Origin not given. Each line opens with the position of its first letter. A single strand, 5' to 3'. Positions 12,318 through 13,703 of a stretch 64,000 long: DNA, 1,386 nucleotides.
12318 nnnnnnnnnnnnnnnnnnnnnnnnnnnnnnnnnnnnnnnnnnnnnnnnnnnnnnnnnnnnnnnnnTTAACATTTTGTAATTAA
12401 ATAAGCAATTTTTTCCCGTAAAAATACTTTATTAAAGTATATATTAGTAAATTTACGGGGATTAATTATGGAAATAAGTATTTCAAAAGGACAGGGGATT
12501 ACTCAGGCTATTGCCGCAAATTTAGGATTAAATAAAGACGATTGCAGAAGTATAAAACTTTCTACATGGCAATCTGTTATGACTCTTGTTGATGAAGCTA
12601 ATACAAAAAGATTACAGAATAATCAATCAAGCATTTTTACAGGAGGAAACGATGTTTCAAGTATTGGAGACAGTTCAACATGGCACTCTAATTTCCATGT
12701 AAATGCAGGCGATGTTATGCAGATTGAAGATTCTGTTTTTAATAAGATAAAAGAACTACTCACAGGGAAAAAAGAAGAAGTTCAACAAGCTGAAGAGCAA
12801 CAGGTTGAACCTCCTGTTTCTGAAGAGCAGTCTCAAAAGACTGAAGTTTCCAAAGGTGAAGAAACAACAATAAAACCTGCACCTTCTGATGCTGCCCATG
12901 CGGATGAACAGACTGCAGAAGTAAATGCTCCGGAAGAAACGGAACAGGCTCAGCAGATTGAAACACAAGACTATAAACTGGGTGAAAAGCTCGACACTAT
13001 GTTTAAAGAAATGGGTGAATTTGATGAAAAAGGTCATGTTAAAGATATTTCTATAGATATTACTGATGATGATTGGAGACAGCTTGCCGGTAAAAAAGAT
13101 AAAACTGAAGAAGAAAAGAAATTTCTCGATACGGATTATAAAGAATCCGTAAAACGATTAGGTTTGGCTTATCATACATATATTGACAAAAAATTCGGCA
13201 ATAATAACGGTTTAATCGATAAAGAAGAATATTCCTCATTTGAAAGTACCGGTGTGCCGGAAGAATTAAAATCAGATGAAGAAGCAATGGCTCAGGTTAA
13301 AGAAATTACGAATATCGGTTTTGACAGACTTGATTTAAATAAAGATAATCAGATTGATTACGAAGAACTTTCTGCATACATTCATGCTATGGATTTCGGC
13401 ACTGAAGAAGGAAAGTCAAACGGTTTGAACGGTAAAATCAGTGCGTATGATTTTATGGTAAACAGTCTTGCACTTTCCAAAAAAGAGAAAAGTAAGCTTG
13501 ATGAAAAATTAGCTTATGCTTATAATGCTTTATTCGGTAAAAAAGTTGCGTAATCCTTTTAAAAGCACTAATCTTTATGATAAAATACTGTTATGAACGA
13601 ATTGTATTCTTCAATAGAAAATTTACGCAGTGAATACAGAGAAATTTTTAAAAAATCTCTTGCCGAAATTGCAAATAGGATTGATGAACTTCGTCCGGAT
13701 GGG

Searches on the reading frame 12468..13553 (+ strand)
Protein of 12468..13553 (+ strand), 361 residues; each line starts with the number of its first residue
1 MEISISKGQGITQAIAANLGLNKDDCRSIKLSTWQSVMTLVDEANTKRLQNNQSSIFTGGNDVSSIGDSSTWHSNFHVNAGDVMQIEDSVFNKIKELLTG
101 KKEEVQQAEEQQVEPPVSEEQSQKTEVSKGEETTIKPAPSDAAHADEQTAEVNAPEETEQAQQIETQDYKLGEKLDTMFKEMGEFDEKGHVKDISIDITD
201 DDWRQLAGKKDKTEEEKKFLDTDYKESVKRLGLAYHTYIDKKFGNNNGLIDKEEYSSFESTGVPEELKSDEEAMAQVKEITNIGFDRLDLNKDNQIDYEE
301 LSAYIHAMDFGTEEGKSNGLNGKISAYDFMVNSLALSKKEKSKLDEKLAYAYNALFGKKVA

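Call 32: find_encoding_contigs(protein=window:12468-13553:+, flank=10000, max_places=1)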
Protein window:12468-13553:+ (361 aa): 23 contigs read that carry it; 1 place shown.
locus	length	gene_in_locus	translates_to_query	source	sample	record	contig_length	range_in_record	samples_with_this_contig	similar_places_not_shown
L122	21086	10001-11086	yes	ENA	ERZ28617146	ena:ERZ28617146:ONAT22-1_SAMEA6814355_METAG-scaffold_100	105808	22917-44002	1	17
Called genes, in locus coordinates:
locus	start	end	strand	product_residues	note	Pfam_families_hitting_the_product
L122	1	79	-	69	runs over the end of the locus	PF20318:DUF6613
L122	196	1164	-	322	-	-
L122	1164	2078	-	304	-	-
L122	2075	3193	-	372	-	-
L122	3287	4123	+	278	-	-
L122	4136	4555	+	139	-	-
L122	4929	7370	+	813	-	PF03030:H_PPase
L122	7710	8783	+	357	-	PF01869:BcrAD_BadFG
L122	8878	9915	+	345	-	PF00036:EF-hand_1 (faint), PF13202:EF-hand_5 (weak)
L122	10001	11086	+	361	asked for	PF13202:EF-hand_5 (faint)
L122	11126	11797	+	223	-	PF03692:CxxCxxCC (weak)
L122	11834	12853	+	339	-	PF21016:RlmN_N, PF04055:Radical_SAM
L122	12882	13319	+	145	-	PF02580:Tyr_Deacylase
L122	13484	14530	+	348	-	-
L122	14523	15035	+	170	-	PF01782:RimM, PF05239:PRC, PF24986:PRC_RimM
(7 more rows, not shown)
